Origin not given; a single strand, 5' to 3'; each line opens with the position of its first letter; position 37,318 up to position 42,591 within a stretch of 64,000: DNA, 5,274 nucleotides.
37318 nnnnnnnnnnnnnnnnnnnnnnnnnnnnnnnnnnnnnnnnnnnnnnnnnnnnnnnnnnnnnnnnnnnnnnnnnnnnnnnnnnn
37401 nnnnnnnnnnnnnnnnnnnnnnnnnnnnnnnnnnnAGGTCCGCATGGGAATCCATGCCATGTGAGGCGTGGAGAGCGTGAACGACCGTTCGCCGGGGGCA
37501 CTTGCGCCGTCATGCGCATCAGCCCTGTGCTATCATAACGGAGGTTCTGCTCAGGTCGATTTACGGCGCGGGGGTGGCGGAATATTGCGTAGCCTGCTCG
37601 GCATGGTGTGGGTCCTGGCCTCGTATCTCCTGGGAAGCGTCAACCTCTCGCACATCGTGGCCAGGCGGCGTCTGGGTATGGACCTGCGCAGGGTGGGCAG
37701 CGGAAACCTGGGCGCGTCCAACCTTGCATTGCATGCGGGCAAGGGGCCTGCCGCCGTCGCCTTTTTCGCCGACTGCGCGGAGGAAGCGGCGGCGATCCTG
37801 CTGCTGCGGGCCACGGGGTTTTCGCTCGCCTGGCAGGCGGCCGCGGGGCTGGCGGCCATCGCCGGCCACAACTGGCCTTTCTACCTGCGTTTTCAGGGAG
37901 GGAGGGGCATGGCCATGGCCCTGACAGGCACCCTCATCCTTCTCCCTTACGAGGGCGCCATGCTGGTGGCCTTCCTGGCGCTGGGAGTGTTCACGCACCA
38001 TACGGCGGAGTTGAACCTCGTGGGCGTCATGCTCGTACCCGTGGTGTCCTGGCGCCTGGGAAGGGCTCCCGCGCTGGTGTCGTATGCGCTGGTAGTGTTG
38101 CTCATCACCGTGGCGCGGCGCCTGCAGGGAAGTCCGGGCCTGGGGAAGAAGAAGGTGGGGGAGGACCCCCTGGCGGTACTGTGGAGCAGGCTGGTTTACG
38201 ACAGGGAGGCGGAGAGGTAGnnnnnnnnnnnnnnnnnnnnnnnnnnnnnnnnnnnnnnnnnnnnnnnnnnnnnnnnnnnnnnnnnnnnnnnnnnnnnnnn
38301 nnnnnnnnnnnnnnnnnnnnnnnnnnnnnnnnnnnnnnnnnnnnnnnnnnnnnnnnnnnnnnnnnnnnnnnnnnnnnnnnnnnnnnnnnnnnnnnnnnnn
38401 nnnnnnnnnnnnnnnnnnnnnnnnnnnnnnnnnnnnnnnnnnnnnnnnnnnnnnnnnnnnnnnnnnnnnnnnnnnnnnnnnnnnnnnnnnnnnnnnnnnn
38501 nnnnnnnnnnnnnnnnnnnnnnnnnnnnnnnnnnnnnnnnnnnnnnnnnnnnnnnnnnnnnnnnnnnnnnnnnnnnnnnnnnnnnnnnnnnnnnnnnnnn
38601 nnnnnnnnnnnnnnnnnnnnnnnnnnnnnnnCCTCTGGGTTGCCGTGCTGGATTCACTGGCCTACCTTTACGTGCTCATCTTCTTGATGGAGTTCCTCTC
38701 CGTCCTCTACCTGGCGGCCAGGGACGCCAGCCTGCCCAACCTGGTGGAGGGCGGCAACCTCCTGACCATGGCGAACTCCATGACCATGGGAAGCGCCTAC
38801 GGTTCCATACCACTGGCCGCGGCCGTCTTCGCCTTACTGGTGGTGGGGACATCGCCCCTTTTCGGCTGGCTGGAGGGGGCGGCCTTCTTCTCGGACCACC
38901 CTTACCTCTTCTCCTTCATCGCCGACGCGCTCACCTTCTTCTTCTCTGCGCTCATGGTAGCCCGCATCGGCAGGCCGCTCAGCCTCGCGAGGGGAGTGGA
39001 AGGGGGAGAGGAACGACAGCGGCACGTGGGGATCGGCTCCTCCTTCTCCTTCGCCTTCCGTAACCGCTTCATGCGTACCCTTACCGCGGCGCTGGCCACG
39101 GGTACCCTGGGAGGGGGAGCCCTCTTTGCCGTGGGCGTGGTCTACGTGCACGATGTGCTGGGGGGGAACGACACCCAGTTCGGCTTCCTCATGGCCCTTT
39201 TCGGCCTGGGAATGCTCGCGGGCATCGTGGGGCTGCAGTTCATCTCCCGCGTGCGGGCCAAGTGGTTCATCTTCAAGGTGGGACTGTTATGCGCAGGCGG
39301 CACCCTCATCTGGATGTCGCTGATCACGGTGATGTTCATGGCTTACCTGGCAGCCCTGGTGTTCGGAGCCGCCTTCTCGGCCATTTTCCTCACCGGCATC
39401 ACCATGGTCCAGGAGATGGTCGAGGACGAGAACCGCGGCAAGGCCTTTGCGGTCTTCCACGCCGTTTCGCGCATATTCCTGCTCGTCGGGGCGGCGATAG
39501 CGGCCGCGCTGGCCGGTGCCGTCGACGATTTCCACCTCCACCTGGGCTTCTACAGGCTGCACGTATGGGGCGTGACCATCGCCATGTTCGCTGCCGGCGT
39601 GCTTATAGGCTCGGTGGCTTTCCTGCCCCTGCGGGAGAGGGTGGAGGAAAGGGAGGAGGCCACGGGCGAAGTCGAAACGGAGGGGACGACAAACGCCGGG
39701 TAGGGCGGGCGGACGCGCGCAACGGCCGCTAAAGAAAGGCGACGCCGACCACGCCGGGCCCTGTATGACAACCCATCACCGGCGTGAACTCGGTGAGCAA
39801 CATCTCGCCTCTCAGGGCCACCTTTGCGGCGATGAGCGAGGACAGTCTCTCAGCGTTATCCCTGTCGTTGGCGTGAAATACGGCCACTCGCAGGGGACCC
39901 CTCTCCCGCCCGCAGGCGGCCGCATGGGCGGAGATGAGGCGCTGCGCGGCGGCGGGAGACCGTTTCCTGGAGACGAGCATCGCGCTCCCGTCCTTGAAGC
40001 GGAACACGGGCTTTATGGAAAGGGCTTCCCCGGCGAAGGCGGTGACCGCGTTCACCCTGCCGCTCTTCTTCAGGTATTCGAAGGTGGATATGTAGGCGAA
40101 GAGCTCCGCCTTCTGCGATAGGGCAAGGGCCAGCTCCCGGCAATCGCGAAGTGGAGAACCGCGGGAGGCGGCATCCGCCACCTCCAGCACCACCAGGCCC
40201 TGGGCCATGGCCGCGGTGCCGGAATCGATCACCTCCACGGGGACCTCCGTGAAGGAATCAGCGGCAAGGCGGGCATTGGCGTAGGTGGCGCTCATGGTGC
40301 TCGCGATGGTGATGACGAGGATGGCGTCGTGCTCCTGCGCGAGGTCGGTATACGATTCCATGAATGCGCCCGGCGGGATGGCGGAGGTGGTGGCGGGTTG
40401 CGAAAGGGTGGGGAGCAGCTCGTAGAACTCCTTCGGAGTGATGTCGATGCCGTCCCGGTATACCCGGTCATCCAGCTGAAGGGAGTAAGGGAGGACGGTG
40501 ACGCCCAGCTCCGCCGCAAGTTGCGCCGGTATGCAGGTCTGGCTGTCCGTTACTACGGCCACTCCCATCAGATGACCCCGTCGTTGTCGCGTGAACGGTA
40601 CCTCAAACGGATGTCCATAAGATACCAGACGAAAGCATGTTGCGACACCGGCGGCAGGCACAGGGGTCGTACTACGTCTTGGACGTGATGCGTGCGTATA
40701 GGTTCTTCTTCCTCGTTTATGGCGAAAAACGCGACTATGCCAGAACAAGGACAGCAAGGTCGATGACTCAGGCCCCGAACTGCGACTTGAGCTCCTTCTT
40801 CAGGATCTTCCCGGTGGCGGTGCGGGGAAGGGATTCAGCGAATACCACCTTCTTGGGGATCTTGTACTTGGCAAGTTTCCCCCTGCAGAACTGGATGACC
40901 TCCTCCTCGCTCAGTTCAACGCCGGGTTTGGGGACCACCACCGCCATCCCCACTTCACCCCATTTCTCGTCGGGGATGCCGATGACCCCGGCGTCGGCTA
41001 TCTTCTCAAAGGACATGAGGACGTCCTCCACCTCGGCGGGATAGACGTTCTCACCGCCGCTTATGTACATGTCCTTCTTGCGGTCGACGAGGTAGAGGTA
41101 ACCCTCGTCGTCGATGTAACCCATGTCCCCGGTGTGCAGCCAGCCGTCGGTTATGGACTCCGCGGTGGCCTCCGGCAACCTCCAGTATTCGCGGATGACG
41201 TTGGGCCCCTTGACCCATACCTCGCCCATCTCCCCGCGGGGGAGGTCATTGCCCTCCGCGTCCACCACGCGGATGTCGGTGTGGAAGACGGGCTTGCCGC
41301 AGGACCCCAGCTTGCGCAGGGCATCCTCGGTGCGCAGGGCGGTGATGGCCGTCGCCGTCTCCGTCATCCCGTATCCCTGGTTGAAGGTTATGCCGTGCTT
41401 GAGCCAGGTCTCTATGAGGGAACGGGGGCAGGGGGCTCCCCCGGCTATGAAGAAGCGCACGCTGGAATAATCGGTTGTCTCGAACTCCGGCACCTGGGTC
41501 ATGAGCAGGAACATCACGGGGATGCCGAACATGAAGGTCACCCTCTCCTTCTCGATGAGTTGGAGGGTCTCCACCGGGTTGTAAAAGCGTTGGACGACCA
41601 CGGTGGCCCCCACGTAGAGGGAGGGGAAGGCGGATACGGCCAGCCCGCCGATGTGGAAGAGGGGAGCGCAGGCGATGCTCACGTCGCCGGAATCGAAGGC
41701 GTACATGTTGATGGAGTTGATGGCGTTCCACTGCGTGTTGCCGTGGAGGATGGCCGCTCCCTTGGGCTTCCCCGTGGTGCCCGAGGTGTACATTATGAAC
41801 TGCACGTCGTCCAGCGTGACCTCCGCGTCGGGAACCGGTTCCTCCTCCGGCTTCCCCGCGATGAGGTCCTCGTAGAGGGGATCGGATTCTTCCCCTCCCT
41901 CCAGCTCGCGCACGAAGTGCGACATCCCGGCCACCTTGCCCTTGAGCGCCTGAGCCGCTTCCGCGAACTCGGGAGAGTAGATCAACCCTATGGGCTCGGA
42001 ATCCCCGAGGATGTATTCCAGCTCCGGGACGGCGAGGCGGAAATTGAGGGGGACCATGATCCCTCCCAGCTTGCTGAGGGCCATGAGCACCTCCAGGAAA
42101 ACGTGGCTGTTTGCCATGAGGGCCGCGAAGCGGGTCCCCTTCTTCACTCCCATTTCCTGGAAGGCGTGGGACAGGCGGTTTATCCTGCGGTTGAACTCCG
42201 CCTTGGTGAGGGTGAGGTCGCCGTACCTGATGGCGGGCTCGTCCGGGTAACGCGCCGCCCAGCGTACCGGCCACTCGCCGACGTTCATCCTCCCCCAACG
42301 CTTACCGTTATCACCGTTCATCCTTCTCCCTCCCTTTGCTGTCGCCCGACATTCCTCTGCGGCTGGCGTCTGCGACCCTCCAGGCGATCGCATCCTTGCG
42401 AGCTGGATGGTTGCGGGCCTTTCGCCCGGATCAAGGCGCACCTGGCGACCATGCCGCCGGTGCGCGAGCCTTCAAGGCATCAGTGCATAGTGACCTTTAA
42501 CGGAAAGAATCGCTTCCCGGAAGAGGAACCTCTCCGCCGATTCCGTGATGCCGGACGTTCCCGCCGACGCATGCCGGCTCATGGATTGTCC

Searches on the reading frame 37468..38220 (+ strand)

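Call 29: search_protein_families(library=ncbifam, proteins=[window:37468-38220:+], max_evalue=0.00001)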
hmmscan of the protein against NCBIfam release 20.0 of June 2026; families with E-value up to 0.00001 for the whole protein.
window:37468-38220:+ (250 aa): 8 families
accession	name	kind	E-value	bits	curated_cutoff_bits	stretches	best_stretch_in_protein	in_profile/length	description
NF010993.0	PRK14417.1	equivalog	9.5e-35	120.2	249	1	46-247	6-211/232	membrane protein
TIGR00023.1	TIGR00023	equivalog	1.5e-21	77.1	137.2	1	43-214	3-175/196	glycerol-3-phosphate 1-O-acyltransferase PlsY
NF010990.0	PRK14414.1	equivalog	3.5e-20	72.6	261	1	46-216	8-179/210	glycerol-3-phosphate acyltransferase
NF010992.0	PRK14416.1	equivalog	2.1e-18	67.1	222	1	49-205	3-168/207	membrane protein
NF001254.0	PRK00220.2-1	equivalog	9.2e-14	51.9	199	1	46-210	7-174/182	glycerol-3-phosphate 1-O-acyltransferase PlsY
NF010978.0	PRK14401.1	equivalog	1.8e-12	47.4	163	1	46-178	3-129/187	membrane protein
NF010976.0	PRK14399.1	equivalog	1.9e-10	41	419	1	45-162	10-133/258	membrane protein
NF010987.0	PRK14411.1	equivalog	3.8e-10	39.9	243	1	47-204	5-163/204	membrane protein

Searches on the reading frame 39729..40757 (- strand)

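Call 29: search_protein_families(library=ncbifam, proteins=[window:39729-40757:-], max_evalue=0.00001)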
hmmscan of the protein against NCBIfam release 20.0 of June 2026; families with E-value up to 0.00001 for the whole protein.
window:39729-40757:- (342 aa): 2 families
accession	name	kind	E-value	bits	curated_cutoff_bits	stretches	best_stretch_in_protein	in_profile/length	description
TIGR00762.1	DegV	domain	2.4e-73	246.8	99.7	1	66-341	1-275/276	DegV family EDD domain-containing protein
NF038249.1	fatty_FakB1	equivalog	2.1e-33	115.7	350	1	64-341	1-279/286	fatty acid kinase binding subunit FakB1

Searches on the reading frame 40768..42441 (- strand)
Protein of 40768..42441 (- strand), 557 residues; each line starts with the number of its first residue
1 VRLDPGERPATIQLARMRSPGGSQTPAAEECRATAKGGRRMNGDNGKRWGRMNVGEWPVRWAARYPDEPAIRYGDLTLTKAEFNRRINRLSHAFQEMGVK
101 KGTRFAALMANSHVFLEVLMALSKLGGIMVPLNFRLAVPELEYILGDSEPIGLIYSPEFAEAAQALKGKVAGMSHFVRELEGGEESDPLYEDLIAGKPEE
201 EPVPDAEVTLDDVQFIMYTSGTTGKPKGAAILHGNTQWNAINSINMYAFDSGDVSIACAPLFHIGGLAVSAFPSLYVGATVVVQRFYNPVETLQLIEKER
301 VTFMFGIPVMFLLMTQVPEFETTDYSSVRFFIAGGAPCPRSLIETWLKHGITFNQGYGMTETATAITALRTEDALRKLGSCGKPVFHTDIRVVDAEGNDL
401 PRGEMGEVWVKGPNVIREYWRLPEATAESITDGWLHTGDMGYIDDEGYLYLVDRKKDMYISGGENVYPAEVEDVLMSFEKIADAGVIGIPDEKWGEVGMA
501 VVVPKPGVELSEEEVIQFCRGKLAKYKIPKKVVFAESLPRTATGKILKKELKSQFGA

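Call 29: search_protein_families(library=ncbifam, proteins=[window:40768-42441:-], max_evalue=0.00001)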
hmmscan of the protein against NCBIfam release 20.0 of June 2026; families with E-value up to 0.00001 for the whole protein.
window:40768-42441:- (557 aa): 105 families (the best 25 are shown)
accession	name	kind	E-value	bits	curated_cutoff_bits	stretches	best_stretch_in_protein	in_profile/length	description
NF004837.0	PRK06187.1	subfamily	8.3e-157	522.6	476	1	53-555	9-522/531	long-chain-fatty-acid--CoA ligase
NF005307.0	PRK06839.1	equivalog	2.1e-147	491.8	748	1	61-554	11-492/496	o-succinylbenzoate--CoA ligase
NF006182.0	PRK08316.1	subfamily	3.2e-133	445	663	1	50-555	9-517/523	fatty acyl-CoA synthetase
NF002966.0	PRK03640.1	equivalog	1.2e-126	423.2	556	1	54-554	4-479/483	o-succinylbenzoate--CoA ligase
NF004797.0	PRK06145.1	equivalog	2.7e-115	385.6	850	1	60-555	10-495/499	acyl-CoA synthetase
NF005676.0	PRK07470.1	equivalog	2.6e-113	379.5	774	1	51-554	19-528/544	acyl-CoA synthetase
NF006572.0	PRK09088.1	equivalog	3e-113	379.1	696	1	76-554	27-486/491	acyl-CoA synthetase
NF052269.1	Staph_lig_FadD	equivalog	4.8e-113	378.2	650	1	79-553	29-491/499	long-chain-fatty-acid--CoA ligase FadD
NF005801.1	PRK07656.1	equivalog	1.1e-112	377.3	657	1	60-552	9-500/500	FadD3 family acyl-CoA ligase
NF005857.1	PRK07786.1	exception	1e-108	364.1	733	1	59-556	16-513/513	fatty-acid--CoA ligase FadD5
NF005702.0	PRK07514.1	subfamily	3.8e-105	352.1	558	1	76-555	28-500/506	malonyl-CoA synthase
NF009233.0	PRK12583.1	subfamily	8.6e-104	347.9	832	2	206-552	196-547/558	fatty acid CoA ligase family protein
NF006181.0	PRK08314.1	subfamily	5.1e-101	338.6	705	1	62-553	34-552/563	long-chain-fatty-acid--CoA ligase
NF009071.0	PRK12406.1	subfamily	4.3e-98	329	701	2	208-555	150-502/510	acyl-CoA synthetase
TIGR01923.1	menE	equivalog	9.2e-97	324.7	330.15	1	81-551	3-442/442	o-succinylbenzoate--CoA ligase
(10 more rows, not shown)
